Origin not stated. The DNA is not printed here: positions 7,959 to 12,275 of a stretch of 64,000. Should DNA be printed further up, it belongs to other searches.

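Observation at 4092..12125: LRR protein + SNF2 helicase + PglX/DrmMI-like methyltransferase: a three-gene module that fits no complete known defence system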

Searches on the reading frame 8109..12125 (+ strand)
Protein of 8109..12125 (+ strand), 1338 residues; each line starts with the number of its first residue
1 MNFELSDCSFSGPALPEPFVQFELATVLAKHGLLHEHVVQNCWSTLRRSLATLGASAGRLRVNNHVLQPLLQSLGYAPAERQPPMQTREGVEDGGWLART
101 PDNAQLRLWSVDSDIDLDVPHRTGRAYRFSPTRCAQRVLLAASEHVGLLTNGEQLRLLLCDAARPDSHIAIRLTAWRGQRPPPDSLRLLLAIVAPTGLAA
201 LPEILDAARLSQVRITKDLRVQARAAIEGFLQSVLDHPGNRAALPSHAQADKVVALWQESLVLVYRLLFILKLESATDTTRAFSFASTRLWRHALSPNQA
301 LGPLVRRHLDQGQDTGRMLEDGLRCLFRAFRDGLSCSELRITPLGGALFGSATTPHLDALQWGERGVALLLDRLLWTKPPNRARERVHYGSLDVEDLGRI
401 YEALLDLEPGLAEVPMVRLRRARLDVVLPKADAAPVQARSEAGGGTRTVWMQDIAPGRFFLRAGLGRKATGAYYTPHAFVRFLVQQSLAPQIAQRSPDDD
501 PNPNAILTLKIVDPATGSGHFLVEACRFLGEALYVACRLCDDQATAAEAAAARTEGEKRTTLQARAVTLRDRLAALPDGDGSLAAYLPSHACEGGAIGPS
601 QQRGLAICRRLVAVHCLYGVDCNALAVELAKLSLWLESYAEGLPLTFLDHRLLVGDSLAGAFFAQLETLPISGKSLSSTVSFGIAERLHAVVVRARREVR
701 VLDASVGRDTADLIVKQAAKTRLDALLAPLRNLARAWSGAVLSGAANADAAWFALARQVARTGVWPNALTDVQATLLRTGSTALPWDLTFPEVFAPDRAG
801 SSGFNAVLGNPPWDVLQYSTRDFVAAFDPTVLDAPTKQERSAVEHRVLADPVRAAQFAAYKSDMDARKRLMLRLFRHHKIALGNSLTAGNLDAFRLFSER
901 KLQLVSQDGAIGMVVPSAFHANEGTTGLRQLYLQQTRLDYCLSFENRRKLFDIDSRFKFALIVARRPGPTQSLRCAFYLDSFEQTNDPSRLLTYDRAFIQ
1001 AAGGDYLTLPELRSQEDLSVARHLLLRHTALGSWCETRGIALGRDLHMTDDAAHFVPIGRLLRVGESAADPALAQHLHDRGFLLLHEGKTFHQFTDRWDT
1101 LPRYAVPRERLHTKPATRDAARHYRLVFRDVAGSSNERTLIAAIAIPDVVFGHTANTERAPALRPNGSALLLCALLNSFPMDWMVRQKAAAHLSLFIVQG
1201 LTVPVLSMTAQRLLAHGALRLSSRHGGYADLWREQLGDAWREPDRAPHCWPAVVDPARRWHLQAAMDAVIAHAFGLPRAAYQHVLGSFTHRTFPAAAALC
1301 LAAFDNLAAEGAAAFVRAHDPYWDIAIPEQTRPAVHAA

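Call 3: search_protein_families(library=pfam, proteins=[window:8109-12125:+], max_evalue=0.01)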
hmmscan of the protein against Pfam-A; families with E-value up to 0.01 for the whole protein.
window:8109-12125:+ (1338 aa): 3 families
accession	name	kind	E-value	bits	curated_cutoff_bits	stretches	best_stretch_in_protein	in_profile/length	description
PF07669.17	Eco57I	-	1e-16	61.9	25.3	2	615-816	1-87/171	Eco57I restriction-modification methylase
PF20473.4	MmeI_Mtase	-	7.3e-05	22.5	27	1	506-639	18-87/259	MmeI, DNA-methyltransferase domain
PF02384.22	N6_Mtase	-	0.0004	20.2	20.4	1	468-531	23-70/311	N-6 DNA Methylase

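Call 4: search_protein_families(library=padloc, proteins=[window:8109-12125:+], max_evalue=0.01)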
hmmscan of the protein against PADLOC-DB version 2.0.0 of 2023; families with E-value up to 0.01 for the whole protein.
window:8109-12125:+ (1338 aa): 32 families (the best 25 are shown)
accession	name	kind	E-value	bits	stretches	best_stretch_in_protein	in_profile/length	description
PDLC02643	DrmMI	-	6.6e-87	290.6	3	599-814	657-879/1347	DrmMI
PDLC02638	DrmMI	-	9.1e-60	200.8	2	454-814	538-882/935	DrmMI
PDLC03622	REase_MTase_IIG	-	2.7e-48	162.2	3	889-1067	961-1135/1524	Type IIG restriction enzyme-methyltransferase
PDLC03613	REase_MTase_IIG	-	3.3e-44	148.9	3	786-1155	733-1090/1250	Type IIG restriction enzyme-methyltransferase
PDLC03618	REase_MTase_IIG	-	1.3e-37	126.8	3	606-827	658-889/1429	Type IIG restriction enzyme-methyltransferase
PDLC02645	DrmMI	-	2.6e-34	116.5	3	606-678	658-731/772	DrmMI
PDLC02644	DrmMI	-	6.1e-34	115.1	2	606-813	174-391/988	DrmMI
PDLC03620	REase_MTase_IIG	-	7.2e-33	111.3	3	599-930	664-982/1378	Type IIG restriction enzyme-methyltransferase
PDLC03611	REase_MTase_IIG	-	9.1e-32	107.5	4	203-541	229-584/1532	Type IIG restriction enzyme-methyltransferase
PDLC02639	DrmMI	-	9.6e-28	94.9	2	602-665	328-391/803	DrmMI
PDLC02646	DrmMI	-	3.2e-22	76.5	2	600-669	37-107/792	DrmMI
PDLC03614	REase_MTase_IIG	-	1.1e-18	64.3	2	256-544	307-610/1584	Type IIG restriction enzyme-methyltransferase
PDLC03629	REase_MTase_IIG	-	8.3e-14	48.3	2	612-664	487-539/1182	Type IIG restriction enzyme-methyltransferase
PDLC03604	REase_MTase_IIG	-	2.5e-12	43.7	2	890-954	573-636/1011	Type IIG restriction enzyme-methyltransferase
PDLC03365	MTase_II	-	9.4e-11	39.2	2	1121-1208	414-501/578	Type II methyltransferase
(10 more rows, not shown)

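Call 5: search_protein_families(library=ncbifam, proteins=[window:8109-12125:+], max_evalue=0.01)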
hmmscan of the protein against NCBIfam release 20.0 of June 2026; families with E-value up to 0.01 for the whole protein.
window:8109-12125:+ (1338 aa): 6 families
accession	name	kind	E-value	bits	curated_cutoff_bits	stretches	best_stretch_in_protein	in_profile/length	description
TIGR02987.1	met_A_Alw26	exception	6.7e-14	51.5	353.5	1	1121-1212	366-461/523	Alw26I/Eco31I/Esp3I family type II restriction adenine-specific DNA-methyltransferase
NF033452.1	BREX_1_MTaseX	exception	1.4e-06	26.4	500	1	505-638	311-379/1210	BREX-1 system adenine-specific DNA-methyltransferase PglX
NF033455.1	BREX_6_MTaseX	exception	8.5e-05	20.2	900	1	501-534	322-354/1319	BREX-6 system adenine-specific DNA-methyltransferase PglX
NF047738.1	antiphage_MADS2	equivalog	0.00076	17.9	720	0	468-549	308-373/654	methylation-associated defense system DNA methyltransferase MAD2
NF033451.1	BREX_2_MTaseX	equivalog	0.002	15.9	400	1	472-527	197-243/1185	BREX-2 system adenine-specific DNA-methyltransferase PglX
NF033454.1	BREX_5_MTaseX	exception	0.0091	13.5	900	0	501-529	295-323/1404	BREX-5 system adenine-specific DNA-methyltransferase PglX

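Call 9: find_homologous_proteins(query=window:8109-12125:+, max_evalue=1e-10)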
Query window:8109-12125:+ (1338 aa): 1082 proteins with E <= 1e-10 among 8000 candidates; the best 120 are listed.
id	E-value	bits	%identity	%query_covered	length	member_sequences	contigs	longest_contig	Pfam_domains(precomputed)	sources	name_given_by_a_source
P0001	0.0e+0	3030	100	100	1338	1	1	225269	PF07669.18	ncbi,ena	-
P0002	0.0e+0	1935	67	99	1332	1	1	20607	PF07669.18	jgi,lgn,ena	-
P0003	0.0e+0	1921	67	100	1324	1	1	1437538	PF07669.18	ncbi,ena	-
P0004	0.0e+0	1840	64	99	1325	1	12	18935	PF07669.18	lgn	-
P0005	0.0e+0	1791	62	99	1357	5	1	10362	PF07669.18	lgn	-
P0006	0.0e+0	1754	60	100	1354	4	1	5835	PF07669.18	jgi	jgi:hypothetical protein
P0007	0.0e+0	1750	61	100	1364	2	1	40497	PF07669.18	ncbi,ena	-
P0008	0.0e+0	1730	61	99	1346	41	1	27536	PF07669.18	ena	-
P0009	0.0e+0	1728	60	100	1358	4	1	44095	PF07669.18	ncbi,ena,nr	ncbi:MAG TPA: hypothetical protein VNW90_02275 [Acetobacteraceae bacterium]|nr:hypothetical protein 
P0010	0.0e+0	1724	60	99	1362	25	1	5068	PF07669.18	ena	-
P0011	0.0e+0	1704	59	99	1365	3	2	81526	PF07669.18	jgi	jgi:hypothetical protein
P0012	0.0e+0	1703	59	100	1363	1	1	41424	PF07669.18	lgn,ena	-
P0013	0.0e+0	1700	59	99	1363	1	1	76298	PF07669.18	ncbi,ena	-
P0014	0.0e+0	1699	60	99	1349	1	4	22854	PF07669.18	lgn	-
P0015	0.0e+0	1698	60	99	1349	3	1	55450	PF07669.18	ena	-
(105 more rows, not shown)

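Call 13: find_related_loci(query=A1, collection=genome_contigs, flank=10000)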
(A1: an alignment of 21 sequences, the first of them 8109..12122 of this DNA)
Query A1 (1338 aa) in genome_contigs; peptide patterns used: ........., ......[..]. (x = any residue, [..] = any of these).
250 stretches matched a pattern; 226 encode a relative of the query (tblastn E <= 1e-3); the best 80 are kept; 80 distinct loci.
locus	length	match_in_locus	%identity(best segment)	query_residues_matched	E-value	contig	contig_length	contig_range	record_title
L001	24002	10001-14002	60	1-1334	0e+0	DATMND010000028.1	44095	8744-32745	MAG TPA_asm: Acetobacteraceae bacterium isolate SMAG_U12841 k141_3230722, whole genome shotgun sequence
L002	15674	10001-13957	59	1-1327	0e+0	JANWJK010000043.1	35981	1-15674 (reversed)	MAG: Acetobacteraceae bacterium isolate CRAIB_MAG65 c_000000010194, whole genome shotgun sequence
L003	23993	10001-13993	58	1-1327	0e+0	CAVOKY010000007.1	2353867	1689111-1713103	MAG: uncultured Alphaproteobacteria bacterium isolate MFD00008.bin.2.133 genome assembly, contig: contig_20377, whole ge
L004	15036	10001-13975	60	1-1327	0e+0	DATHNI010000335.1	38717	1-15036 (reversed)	MAG TPA_asm: Acetobacteraceae bacterium isolate SMAG_U12654 k141_4621103, whole genome shotgun sequence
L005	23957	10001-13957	59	1-1327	0e+0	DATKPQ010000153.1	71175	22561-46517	MAG TPA_asm: Acetobacteraceae bacterium isolate SMAG_U14795 k141_2478960, whole genome shotgun sequence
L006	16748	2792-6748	59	1-1322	0e+0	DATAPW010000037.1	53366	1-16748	MAG TPA_asm: Acetobacteraceae bacterium isolate SMAG_U5451 k141_1711587, whole genome shotgun sequence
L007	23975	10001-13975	59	1-1327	0e+0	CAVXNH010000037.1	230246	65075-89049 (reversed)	MAG: uncultured Alphaproteobacteria bacterium isolate MFD04780.bin.2.135 genome assembly, contig: contig_19494, whole ge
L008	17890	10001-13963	59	1-1327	0e+0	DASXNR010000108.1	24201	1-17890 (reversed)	MAG TPA_asm: Acetobacteraceae bacterium isolate SMAG_U5359 k141_1105909, whole genome shotgun sequence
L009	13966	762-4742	59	1-1327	0e+0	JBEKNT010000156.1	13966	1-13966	MAG: Acetobacteraceae bacterium isolate SPRUCE 423 SPRUCE_423_156, whole genome shotgun sequence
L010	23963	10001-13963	58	1-1327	0e+0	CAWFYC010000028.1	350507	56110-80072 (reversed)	MAG: uncultured Alphaproteobacteria bacterium isolate MFD06714.bin.1.129 genome assembly, contig: contig_45450, whole ge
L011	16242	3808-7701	57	1-1329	0e+0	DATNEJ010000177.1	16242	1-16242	MAG TPA_asm: Acetobacteraceae bacterium isolate SMAG_U11265 k141_4083926, whole genome shotgun sequence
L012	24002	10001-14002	58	1-1335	0e+0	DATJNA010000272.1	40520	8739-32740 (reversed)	MAG TPA_asm: Acetobacteraceae bacterium isolate SMAG_U14849 k141_1979448, whole genome shotgun sequence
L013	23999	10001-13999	56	1-1335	0e+0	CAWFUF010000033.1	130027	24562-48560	MAG: uncultured Alphaproteobacteria bacterium isolate MFD00731.bin.1.74 genome assembly, contig: contig_97335, whole gen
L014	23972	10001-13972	56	1-1327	0e+0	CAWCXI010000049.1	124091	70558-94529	MAG: uncultured Alphaproteobacteria bacterium isolate MFD06714.bin.2.86 genome assembly, contig: contig_99354, whole gen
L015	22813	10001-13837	57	1-1328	0e+0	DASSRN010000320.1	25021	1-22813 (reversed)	MAG TPA_asm: Acetobacteraceae bacterium isolate SMAG_U490 k141_1296178, whole genome shotgun sequence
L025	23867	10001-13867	55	1-1322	0e+0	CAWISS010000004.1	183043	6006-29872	MAG: uncultured Alphaproteobacteria bacterium isolate MFD09603.bin.2.47 genome assembly, contig: contig_17192, whole gen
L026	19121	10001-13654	54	1-1327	0e+0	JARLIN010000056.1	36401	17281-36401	MAG: Rhodopila sp. isolate MAG_BA151 MetaBAT2_Bin_151_sub_Anoxic_k141_218777, whole genome shotgun sequence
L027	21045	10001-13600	55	1-1305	0e+0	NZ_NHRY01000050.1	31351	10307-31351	Rhodopila globiformis strain DSM 161 scaffold0050, whole genome shotgun sequence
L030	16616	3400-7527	50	1-1329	0e+0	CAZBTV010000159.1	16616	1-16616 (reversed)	MAG TPA_asm: uncultured Steroidobacteraceae bacterium isolate SRP272529_co1_105 genome assembly, contig: NODE_5927_lengt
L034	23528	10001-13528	55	9-1305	0e+0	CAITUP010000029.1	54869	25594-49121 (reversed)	MAG: uncultured Acetobacteraceae bacterium isolate VK_bin-0718 genome assembly, contig: bin-0718:029/170, whole genome s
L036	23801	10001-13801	58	1-1309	0e+0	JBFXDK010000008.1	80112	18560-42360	MAG: Acetobacteraceae bacterium isolate CA_2019_TPBS_91 NODE_2385_length_80112_cov_13.256736_TPBS, whole genome shotgun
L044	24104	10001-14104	50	1-1327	0e+0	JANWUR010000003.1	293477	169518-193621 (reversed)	Cyanobium sp. FGCU6 NODE_3_length_293477_cov_103.251222, whole genome shotgun sequence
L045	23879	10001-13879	54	4-1309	0e+0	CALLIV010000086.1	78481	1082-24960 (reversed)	MAG TPA_asm: uncultured Rhodospirillales bacterium isolate SRR3901704_bin.7_CONCOCT_v1.1_MAG genome assembly, contig: ER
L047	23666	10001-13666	52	8-1311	0e+0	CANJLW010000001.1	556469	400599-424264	MAG: Acetobacteraceae bacterium isolate RH-23may17-181 genome assembly, contig: RH-23may17-C21, whole genome shotgun seq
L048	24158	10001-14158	47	5-1336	0e+0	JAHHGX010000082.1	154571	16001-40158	MAG: Calothrix sp. FI2-JRJ7 scaffold_71_c1, whole genome shotgun sequence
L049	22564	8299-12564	48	1-1330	0e+0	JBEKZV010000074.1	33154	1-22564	MAG: Thermoguttaceae bacterium isolate SPRUCE 78 SPRUCE_78_74, whole genome shotgun sequence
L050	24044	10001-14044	49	1-1327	0e+0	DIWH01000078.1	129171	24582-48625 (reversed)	MAG TPA_asm: bacterium UBP9_UBA6111 isolate UBA6111 UBA6111_contig_3988, whole genome shotgun sequence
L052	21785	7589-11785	46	5-1338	0e+0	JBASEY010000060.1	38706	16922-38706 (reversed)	MAG: bacterium isolate MFD13488_ilm_asm_bin9 k127_36238, whole genome shotgun sequence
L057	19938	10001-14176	48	5-1330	0e+0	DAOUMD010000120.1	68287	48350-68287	MAG TPA_asm: Anaerolineae bacterium isolate W31_78 k127_711886, whole genome shotgun sequence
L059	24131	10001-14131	48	1-1336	0e+0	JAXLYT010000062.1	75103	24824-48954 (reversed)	MAG: Byssovorax sp. isolate STL-MYX20 C2.183.fa-62, whole genome shotgun sequence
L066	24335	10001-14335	45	5-1330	0e+0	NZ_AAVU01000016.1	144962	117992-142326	Lyngbya sp. PCC 8106 1099428180562, whole genome shotgun sequence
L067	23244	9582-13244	53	1-1308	0e+0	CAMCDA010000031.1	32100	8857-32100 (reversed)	MAG: Asaia bogorensis isolate MaE-04nov19-372 genome assembly, contig: MaE-04nov19-C1505, whole genome shotgun sequence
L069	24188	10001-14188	46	1-1330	0e+0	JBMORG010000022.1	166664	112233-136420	MAG: Thermodesulfobacteriota bacterium isolate Betzabe_MAG174 MAG174_22, whole genome shotgun sequence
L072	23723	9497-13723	41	1-1330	0e+0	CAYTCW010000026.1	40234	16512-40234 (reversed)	MAG TPA_asm: uncultured bacterium isolate SRP192927_co10_55 genome assembly, contig: NODE_457_length_40234_cov_10.788596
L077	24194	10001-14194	45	6-1330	0e+0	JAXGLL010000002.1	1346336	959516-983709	MAG: Akkermansiaceae bacterium isolate AnMBR.bin208 bin208_2, whole genome shotgun sequence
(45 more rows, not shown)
